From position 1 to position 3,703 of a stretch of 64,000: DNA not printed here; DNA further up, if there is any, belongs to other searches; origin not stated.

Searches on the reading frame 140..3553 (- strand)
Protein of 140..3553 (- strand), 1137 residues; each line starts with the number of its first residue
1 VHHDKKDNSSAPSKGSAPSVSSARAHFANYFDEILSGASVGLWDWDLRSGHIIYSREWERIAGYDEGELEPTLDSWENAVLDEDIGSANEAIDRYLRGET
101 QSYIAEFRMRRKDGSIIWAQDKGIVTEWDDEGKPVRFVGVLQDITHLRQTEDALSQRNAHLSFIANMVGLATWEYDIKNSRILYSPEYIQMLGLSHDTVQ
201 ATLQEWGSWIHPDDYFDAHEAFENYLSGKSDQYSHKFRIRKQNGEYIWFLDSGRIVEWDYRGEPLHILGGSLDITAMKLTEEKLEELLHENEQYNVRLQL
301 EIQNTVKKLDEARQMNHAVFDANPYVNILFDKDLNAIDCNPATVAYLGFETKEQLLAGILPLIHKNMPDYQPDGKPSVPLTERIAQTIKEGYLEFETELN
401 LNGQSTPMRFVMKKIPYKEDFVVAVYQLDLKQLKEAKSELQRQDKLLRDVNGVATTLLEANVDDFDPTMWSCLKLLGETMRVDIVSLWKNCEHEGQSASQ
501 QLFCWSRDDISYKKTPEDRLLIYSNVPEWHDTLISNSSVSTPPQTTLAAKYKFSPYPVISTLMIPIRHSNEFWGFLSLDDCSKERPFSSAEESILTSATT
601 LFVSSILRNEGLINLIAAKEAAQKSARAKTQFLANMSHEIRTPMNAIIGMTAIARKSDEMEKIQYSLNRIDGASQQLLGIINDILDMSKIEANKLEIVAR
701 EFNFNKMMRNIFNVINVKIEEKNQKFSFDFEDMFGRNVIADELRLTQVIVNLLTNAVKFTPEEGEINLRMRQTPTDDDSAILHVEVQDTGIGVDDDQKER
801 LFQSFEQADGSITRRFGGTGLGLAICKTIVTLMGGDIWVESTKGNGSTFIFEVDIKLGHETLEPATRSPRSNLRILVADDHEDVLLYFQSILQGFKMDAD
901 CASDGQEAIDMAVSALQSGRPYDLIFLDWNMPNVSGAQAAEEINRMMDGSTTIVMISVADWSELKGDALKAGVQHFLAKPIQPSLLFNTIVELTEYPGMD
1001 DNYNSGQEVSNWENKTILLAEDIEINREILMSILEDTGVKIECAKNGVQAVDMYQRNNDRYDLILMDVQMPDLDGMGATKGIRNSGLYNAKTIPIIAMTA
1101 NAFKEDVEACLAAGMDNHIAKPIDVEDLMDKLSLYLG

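Call 22: search_protein_families(library=pfam, proteins=[window:140-3553:-], max_evalue=0.00001)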
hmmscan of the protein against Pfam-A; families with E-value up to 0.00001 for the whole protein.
window:140-3553:- (1137 aa): 7 families
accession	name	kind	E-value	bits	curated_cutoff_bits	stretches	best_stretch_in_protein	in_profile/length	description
PF00072.30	Response_reg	-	1.9e-46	157.2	30.2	2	1017-1132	1-110/111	Response regulator receiver domain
PF08447.18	PAS_3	-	2.7e-41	140.2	25.6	2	53-140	3-88/89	PAS fold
PF02518.31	HATPase_c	-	1.1e-30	106.7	26.4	1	741-855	2-109/111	Histidine kinase-, DNA gyrase B-, and HSP90-like ATPase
PF00512.31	HisKA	-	9.1e-19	67.7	26.9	1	628-692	1-65/66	His Kinase A (phospho-acceptor) domain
PF13426.13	PAS_9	-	3.3e-08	34.2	27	0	54-145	16-102/103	PAS domain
PF00989.32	PAS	-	1.3e-06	28.8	22.6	0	31-144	3-113/113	PAS fold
PF01590.32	GAF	-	9.7e-06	26.6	22.4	0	473-601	10-128/133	GAF domain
